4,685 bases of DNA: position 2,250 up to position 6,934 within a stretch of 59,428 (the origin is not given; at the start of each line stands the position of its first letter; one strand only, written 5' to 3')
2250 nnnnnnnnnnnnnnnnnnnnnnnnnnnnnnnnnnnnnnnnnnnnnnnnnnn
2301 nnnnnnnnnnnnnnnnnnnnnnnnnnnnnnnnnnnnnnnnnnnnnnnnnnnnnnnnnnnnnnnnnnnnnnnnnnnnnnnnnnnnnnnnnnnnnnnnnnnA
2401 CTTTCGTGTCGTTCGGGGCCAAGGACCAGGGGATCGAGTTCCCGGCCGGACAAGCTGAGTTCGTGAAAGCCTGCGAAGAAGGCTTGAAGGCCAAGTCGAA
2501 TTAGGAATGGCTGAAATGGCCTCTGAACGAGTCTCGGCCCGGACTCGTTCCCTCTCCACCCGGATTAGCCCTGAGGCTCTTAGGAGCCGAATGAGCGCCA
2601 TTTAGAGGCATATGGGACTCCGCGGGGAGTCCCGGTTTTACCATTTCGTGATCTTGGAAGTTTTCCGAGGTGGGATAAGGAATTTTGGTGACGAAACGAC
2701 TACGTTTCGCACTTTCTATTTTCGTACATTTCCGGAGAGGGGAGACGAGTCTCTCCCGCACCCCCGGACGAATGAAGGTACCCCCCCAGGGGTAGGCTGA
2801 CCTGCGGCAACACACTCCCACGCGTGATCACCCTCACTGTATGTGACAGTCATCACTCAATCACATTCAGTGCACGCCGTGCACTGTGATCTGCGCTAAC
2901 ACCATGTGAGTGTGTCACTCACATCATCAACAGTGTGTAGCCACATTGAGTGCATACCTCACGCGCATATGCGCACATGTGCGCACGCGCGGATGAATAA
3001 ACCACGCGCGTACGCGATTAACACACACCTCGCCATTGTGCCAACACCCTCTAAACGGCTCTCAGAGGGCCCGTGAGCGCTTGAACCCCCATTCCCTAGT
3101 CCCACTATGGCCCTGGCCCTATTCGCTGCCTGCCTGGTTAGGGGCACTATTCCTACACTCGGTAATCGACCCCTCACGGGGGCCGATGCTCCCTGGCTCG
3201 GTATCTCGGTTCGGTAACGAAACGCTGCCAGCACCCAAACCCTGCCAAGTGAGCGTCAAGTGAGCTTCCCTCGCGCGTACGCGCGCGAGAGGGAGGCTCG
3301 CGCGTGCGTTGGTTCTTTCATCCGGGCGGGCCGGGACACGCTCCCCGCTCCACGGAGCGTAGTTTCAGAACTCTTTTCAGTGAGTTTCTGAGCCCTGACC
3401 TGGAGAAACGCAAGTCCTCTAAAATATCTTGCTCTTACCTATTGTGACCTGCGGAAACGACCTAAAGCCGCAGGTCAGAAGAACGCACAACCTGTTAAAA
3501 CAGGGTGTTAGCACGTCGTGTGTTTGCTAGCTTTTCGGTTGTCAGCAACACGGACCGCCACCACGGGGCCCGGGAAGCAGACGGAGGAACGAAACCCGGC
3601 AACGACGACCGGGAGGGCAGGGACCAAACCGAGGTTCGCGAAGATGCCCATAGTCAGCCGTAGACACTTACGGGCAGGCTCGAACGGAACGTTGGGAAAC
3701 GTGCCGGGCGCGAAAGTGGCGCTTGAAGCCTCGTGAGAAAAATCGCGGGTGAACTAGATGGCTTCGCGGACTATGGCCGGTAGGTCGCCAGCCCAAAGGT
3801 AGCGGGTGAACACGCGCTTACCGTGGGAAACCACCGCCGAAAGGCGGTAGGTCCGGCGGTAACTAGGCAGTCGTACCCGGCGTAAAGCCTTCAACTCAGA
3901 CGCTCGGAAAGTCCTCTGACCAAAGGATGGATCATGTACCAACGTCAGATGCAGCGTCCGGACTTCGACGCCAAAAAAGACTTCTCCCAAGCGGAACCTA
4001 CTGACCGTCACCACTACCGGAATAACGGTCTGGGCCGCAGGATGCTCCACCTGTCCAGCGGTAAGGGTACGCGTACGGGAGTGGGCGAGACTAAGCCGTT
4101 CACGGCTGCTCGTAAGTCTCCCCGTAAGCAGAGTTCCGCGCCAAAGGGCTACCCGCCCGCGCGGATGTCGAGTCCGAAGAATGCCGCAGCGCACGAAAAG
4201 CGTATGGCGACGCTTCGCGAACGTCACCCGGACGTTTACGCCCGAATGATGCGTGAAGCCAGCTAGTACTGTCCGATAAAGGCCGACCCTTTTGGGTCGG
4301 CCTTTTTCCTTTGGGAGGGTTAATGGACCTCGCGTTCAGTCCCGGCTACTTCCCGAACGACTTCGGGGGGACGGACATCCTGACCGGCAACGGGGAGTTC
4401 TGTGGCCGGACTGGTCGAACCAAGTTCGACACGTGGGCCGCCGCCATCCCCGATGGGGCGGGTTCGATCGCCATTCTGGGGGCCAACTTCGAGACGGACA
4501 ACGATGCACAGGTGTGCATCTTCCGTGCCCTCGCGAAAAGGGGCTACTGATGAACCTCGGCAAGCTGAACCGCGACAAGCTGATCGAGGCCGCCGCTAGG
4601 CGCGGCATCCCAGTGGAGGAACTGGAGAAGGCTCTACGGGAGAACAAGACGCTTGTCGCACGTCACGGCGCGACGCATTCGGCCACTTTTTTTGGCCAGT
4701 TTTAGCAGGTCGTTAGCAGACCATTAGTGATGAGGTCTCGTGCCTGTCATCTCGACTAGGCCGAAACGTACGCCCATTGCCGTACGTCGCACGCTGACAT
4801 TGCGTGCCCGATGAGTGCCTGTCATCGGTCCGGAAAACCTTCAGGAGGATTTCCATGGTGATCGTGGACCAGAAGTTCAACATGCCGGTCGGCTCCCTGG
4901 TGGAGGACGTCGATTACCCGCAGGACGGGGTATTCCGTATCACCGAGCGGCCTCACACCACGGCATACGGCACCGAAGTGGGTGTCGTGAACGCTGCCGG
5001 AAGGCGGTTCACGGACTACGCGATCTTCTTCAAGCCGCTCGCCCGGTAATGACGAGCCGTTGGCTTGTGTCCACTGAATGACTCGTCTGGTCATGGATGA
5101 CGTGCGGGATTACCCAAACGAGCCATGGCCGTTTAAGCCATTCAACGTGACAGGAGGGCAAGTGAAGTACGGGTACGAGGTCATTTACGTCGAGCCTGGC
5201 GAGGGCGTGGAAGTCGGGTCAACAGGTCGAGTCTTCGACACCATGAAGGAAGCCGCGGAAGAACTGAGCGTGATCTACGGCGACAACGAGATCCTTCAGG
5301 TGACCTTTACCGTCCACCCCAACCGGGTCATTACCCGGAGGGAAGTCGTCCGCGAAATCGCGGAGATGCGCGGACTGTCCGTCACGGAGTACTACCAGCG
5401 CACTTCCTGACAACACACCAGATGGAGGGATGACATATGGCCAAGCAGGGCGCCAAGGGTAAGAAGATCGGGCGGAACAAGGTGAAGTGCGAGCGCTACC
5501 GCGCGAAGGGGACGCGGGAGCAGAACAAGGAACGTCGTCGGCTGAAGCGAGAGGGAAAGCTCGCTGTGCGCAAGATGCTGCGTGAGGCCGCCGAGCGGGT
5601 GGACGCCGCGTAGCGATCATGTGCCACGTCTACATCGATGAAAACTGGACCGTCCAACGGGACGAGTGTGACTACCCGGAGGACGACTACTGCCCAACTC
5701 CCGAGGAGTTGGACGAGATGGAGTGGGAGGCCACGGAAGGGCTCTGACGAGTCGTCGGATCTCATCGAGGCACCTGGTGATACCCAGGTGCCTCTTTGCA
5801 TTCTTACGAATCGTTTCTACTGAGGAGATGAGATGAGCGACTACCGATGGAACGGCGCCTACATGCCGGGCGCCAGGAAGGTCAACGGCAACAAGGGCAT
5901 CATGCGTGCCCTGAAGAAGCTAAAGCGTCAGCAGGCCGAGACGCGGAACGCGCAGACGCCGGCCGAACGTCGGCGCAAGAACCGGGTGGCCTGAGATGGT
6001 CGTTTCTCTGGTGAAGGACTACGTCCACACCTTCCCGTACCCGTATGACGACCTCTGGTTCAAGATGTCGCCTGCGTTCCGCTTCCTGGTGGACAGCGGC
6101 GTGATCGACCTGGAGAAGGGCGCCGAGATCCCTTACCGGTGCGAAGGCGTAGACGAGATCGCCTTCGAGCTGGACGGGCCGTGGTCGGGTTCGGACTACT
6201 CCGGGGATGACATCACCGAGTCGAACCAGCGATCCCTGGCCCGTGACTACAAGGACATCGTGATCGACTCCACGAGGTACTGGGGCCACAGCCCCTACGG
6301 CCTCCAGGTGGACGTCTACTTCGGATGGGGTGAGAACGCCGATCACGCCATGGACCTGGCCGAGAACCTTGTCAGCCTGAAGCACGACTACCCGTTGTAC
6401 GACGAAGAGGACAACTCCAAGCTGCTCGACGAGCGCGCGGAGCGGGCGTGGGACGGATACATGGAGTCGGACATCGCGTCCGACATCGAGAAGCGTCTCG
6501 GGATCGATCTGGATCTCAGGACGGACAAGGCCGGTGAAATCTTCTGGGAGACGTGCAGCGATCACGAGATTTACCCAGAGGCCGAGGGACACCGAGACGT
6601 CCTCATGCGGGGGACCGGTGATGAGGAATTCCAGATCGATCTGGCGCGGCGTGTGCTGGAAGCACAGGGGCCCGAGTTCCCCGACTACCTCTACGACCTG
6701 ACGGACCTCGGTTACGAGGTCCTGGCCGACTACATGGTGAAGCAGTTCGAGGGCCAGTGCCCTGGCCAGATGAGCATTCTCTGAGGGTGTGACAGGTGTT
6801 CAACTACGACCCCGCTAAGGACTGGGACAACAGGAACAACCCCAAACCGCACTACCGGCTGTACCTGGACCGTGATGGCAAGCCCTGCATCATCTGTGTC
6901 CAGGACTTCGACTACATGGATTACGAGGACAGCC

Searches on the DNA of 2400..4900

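Call 98: search_rna_families(source=window, start=2400, end=4900, threshold=evalue, max_evalue=1)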
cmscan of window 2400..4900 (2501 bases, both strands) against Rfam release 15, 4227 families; matches with E-value up to 1: 0.
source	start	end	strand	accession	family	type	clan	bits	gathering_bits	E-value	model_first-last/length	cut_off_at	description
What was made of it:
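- Rfam finds nothing in the one region scanned (2400-4900, which includes copies D and F; call 98).
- Tried and rejected: No family matched in the one region scanned, 2400-4900 (call 98).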

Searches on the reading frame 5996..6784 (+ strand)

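Call 78: search_protein_families(library=phrogs, proteins=[window:5996-6784:+], max_evalue=0.001)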
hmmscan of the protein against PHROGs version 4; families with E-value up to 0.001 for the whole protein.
window:5996-6784:+ (262 aa): 1 family
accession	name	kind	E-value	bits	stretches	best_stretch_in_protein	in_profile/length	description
phrog_3906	-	unknown function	1.4e-05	25.5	1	76-182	102-200/270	-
